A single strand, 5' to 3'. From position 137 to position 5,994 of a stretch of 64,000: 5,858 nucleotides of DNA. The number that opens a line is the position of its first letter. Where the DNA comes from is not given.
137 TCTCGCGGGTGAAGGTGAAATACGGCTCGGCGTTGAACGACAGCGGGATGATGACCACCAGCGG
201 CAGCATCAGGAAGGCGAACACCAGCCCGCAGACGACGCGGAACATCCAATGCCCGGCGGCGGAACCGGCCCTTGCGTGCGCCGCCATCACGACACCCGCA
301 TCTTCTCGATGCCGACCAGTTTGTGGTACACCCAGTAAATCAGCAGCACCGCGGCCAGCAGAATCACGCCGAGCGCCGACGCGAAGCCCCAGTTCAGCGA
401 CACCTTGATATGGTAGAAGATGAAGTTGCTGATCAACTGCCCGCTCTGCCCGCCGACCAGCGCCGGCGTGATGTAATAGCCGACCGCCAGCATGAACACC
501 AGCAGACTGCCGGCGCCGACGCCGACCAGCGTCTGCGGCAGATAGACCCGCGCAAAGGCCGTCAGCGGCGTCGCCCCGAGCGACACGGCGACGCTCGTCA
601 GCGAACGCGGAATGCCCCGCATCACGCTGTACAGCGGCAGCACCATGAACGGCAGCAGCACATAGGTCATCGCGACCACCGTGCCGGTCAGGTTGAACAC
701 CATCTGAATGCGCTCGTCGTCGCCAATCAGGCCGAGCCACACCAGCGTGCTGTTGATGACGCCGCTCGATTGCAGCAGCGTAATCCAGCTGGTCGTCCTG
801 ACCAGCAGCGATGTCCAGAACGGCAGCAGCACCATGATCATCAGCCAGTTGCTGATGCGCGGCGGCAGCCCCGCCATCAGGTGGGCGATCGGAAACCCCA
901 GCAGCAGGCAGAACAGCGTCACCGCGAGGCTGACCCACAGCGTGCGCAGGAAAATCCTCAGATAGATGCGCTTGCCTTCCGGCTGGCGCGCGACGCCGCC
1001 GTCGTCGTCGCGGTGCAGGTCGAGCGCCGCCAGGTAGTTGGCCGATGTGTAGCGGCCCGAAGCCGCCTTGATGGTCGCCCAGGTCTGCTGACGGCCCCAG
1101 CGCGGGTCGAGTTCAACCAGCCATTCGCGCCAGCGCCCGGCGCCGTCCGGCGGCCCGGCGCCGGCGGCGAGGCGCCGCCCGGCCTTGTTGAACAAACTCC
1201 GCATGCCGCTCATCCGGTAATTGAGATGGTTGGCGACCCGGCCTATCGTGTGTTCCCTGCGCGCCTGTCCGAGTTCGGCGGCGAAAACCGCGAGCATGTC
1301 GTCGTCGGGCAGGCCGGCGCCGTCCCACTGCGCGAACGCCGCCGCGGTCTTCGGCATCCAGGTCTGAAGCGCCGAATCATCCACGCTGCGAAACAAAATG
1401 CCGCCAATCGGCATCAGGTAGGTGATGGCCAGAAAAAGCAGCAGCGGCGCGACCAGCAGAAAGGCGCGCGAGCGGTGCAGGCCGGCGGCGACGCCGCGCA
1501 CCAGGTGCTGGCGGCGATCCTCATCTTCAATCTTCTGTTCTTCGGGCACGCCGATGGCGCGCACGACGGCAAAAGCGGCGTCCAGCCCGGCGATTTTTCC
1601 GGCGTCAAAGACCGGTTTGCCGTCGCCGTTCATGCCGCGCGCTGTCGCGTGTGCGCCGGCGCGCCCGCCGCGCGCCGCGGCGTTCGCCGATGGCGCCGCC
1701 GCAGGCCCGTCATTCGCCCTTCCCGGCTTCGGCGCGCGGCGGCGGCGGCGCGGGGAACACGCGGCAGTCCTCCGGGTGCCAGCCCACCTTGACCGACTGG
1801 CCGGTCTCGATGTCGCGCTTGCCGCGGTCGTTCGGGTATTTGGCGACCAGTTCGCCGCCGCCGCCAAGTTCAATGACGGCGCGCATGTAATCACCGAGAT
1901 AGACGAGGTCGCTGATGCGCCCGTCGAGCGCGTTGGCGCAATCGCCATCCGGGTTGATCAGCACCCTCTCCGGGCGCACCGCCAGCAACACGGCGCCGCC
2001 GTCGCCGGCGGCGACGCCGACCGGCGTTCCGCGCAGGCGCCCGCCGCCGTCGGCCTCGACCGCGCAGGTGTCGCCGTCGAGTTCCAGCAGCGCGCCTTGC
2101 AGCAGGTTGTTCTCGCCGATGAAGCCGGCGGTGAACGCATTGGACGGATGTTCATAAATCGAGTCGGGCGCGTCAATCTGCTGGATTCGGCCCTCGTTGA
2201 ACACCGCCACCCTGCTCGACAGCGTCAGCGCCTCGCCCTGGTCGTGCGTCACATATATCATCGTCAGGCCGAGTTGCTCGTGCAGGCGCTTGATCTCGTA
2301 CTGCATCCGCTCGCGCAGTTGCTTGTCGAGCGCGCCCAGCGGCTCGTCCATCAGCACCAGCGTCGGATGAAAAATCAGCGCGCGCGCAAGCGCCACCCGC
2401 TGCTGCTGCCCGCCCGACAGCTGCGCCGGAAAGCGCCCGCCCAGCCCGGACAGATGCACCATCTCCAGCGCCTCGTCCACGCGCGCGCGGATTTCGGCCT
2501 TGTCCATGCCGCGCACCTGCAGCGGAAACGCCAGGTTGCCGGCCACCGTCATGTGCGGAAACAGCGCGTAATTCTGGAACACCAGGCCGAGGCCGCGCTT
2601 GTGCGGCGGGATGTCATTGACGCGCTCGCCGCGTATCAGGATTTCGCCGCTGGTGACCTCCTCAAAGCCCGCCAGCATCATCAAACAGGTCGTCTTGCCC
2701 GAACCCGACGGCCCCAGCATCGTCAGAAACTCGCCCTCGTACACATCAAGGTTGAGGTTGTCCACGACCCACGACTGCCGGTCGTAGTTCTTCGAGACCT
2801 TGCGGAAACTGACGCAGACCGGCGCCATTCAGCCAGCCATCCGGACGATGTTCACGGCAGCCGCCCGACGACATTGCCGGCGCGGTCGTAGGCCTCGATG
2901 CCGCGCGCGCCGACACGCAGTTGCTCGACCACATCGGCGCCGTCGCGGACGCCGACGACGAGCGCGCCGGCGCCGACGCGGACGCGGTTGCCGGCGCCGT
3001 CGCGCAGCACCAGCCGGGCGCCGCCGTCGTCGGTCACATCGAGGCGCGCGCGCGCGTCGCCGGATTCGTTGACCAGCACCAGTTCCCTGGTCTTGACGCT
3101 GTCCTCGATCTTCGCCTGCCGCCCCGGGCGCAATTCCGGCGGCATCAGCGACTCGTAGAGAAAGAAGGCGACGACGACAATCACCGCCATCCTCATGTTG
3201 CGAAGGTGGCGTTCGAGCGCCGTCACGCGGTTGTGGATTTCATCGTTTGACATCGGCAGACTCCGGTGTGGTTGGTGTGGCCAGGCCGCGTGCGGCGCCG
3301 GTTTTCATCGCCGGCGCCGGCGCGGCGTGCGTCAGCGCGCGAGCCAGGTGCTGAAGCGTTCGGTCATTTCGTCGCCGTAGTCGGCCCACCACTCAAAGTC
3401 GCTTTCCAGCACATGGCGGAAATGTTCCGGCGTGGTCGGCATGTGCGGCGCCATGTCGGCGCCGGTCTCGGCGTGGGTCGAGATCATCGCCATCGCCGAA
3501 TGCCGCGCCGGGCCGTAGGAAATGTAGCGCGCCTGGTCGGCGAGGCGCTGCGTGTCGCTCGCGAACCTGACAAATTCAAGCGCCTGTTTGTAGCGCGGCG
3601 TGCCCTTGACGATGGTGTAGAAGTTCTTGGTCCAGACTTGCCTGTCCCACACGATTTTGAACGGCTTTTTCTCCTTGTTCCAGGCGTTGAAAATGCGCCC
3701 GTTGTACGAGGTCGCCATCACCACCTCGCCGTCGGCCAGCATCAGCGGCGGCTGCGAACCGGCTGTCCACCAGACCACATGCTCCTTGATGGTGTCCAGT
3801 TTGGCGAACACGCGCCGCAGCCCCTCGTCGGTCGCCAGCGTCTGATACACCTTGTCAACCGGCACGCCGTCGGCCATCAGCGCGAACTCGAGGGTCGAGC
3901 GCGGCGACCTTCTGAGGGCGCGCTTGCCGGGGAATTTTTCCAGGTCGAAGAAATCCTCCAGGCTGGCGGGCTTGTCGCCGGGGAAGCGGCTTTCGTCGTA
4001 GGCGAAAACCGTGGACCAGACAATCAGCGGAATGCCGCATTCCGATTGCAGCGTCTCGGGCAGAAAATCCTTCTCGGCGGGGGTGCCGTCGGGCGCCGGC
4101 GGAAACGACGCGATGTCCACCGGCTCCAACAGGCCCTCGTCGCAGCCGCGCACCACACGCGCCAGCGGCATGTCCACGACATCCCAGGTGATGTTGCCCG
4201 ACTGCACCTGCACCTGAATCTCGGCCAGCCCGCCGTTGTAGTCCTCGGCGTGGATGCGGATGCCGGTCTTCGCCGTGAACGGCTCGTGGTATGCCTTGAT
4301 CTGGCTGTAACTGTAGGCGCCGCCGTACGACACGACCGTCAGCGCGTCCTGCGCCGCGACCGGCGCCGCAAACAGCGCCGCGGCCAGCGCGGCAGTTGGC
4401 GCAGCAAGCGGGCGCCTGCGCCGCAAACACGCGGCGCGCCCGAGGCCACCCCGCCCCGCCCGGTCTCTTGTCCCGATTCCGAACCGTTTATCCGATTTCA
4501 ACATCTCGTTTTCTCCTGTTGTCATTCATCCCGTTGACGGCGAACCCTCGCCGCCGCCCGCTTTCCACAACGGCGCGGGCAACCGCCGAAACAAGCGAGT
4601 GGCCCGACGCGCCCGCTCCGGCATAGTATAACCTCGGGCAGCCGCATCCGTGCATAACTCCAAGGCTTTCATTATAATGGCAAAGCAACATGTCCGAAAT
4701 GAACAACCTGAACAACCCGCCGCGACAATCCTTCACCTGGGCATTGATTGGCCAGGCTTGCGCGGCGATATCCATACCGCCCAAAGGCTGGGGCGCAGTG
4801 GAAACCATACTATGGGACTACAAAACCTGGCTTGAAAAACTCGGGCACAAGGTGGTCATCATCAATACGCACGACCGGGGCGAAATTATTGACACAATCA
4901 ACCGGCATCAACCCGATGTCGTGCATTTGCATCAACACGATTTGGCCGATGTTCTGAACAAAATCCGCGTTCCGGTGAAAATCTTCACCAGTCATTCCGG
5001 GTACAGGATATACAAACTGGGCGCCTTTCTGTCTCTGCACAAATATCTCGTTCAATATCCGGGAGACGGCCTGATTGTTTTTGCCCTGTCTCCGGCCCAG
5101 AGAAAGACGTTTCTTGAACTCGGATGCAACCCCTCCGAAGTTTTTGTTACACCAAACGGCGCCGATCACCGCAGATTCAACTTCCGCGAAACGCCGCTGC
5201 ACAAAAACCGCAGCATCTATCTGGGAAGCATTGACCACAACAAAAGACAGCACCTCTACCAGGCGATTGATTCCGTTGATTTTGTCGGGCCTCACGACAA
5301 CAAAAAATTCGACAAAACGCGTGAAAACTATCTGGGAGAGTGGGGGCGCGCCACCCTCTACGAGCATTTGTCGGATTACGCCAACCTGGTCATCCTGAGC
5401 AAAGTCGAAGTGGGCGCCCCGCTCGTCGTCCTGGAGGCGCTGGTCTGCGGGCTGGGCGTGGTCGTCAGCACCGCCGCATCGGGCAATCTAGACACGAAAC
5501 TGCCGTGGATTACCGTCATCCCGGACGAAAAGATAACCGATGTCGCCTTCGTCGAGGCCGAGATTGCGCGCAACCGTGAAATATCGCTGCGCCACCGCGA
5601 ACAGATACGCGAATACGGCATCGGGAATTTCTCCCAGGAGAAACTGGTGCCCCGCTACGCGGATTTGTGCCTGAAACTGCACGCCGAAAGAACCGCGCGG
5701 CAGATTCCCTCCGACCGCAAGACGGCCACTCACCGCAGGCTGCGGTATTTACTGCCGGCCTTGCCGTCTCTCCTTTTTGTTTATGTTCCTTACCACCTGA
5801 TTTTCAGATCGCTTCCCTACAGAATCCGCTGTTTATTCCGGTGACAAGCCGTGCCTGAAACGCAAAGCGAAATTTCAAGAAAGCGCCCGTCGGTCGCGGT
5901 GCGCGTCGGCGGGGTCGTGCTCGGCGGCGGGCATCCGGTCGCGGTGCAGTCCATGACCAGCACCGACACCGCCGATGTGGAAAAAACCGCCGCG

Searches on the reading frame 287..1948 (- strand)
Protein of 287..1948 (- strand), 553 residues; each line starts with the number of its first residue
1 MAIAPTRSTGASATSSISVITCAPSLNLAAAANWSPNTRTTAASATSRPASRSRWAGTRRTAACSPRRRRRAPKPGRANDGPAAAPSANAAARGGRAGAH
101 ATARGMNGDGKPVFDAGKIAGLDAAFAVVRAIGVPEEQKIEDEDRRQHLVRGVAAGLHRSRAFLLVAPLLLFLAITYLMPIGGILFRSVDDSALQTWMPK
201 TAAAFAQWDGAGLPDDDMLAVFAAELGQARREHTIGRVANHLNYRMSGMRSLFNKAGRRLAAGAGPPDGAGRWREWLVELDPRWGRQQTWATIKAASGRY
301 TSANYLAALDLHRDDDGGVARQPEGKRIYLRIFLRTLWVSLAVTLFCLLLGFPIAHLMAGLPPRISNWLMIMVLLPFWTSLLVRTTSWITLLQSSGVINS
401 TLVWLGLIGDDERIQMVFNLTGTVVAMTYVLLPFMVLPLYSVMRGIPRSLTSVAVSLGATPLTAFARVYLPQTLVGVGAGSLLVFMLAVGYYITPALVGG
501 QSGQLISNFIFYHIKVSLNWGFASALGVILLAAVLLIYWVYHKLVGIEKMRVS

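Call 47: search_protein_families(library=ncbifam, proteins=[window:287-1948:-], max_evalue=0.01)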
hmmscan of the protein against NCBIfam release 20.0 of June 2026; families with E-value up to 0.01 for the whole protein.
window:287-1948:- (553 aa): 20 families
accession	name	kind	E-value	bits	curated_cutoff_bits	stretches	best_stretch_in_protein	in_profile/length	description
NF007044.0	PRK09497.1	equivalog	2.2e-43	148.7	348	1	328-543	60-273/285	spermidine/putrescine ABC transporter permease PotB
NF007963.0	PRK10683.1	equivalog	2.6e-43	148.6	489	1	327-542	93-307/317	putrescine ABC transporter permease PotH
NF043074.1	MMSYN1_0196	equivalog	2.9e-17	62.9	350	1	330-542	64-260/277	spermidine/putrescine ABC transporter permease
NF011624.0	PRK15050.1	equivalog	5.1e-17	61.9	247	1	331-545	73-286/297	2-aminoethylphosphonate ABC transporter permease subunit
TIGR01581.1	Mo_ABC_porter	hypoth_equivalog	2.6e-14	53.3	210.3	1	337-536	27-223/225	ABC transporter permease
TIGR02141.1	modB_ABC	equivalog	5.6e-14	52.3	182.6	1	336-537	3-200/208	molybdate ABC transporter permease subunit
TIGR00969.1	3a0106s02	subfamily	8.2e-13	48.4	240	1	330-538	60-263/272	sulfate ABC transporter permease subunit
TIGR03226.1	PhnU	equivalog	8.2e-12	45.2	283.45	1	332-543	92-302/311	2-aminoethylphosphonate ABC transporter permease subunit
TIGR02139.1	permease_CysT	equivalog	9.5e-12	45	246.1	1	336-541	55-255/265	sulfate ABC transporter permease subunit CysT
TIGR03262.1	PhnU2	equivalog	1e-09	37.6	593.25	1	330-542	53-254/546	putative 2-aminoethylphosphonate ABC transporter permease subunit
NF040839.1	tungstate_WtpB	equivalog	6.3e-09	35.8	340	1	331-489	44-194/251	tungstate ABC transporter permease WtpB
TIGR02140.1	permease_CysW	equivalog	3.5e-08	33.2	329.1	1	337-502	54-211/261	sulfate ABC transporter permease subunit CysW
NF006939.0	PRK09421.1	equivalog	8.4e-08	31.9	262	1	335-492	14-165/230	molybdate ABC transporter permease subunit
NF007047.0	PRK09500.1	equivalog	3.8e-06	26.7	326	1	421-538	129-245/257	spermidine/putrescine ABC transporter permease PotC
NF008208.0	PRK10971.1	equivalog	4.3e-06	26.4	415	1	398-540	118-262/277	sulfate/thiosulfate ABC transporter permease CysT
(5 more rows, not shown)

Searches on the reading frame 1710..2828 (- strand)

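Call 82: search_protein_families(library=pfam, proteins=[window:1710-2828:-], max_evalue=0.00001)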
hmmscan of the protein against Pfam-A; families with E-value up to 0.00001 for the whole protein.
window:1710-2828:- (372 aa): 2 families
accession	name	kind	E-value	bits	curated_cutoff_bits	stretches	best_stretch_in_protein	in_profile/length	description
PF00005.33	ABC_tran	-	2.2e-34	119.5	25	1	23-164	2-136/137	ABC transporter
PF08402.16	TOBE_2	-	1.1e-20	73.9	21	1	282-358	1-76/76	TOBE domain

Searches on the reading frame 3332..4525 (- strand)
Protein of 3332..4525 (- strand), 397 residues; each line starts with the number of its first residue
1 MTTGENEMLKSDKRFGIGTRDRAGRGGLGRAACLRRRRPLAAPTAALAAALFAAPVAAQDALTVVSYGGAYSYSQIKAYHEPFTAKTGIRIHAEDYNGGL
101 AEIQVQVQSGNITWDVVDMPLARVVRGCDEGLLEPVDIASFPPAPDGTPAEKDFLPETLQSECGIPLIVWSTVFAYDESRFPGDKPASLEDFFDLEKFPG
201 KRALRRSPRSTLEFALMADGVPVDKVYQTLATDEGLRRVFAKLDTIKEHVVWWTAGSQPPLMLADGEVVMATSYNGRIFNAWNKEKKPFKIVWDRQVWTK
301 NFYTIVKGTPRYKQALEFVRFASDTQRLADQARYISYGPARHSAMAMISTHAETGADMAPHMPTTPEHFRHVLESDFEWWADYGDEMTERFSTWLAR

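Call 82: search_protein_families(library=pfam, proteins=[window:3332-4525:-], max_evalue=0.00001)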
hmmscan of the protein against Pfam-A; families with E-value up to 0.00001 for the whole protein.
window:3332-4525:- (397 aa): 2 families
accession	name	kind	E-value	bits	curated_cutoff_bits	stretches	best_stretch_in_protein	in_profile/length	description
PF13416.11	SBP_bac_8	-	3.8e-48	165.1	27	1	78-346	1-267/279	Bacterial extracellular solute-binding protein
PF01547.30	SBP_bac_1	-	2.6e-10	41.2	26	1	78-323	12-301/307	Bacterial extracellular solute-binding protein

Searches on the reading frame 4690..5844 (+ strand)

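Call 82: search_protein_families(library=pfam, proteins=[window:4690-5844:+], max_evalue=0.00001)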
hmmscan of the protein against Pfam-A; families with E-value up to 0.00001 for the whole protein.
window:4690-5844:+ (384 aa): 1 family
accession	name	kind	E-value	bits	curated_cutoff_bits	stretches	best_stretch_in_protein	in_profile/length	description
PF13439.12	Glyco_transf_4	-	1.5e-09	38.5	28.5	1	68-162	66-170/170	Glycosyltransferase Family 4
